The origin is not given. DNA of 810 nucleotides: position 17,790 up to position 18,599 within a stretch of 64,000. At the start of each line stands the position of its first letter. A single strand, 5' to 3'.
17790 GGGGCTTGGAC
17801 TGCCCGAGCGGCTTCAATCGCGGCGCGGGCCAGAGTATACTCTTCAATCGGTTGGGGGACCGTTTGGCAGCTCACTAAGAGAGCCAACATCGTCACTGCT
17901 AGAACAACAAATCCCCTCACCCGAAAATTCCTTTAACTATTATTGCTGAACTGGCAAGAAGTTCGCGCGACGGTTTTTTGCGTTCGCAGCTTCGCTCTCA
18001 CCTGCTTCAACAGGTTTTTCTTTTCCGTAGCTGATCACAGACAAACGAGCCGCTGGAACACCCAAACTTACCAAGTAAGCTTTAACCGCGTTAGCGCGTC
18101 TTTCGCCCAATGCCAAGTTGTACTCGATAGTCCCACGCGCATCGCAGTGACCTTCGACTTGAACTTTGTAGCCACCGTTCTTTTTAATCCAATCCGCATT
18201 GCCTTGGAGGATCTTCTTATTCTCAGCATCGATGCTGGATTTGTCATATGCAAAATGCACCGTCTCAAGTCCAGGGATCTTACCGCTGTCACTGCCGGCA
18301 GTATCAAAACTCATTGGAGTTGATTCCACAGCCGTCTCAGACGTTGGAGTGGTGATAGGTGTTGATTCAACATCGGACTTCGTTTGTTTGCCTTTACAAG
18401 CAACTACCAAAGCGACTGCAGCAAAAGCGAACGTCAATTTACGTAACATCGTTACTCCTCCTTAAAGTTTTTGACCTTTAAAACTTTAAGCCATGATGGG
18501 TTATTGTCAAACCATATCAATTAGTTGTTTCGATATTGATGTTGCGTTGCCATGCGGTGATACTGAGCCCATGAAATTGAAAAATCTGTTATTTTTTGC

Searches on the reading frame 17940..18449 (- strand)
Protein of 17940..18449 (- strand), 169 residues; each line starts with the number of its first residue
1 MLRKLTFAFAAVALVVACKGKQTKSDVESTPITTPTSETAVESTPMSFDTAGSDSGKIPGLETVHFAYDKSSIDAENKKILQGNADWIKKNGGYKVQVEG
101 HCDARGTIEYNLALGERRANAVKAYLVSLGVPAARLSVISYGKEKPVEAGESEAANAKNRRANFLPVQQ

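Call 103: search_protein_families(library=pfam, proteins=[window:17940-18449:-], max_evalue=0.00001)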
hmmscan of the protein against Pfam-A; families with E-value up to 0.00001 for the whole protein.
window:17940-18449:- (169 aa): 1 family
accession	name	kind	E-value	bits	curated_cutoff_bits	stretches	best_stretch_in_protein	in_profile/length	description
PF00691.25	OmpA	-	8.8e-24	84.2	27.2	1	66-160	2-98/98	OmpA family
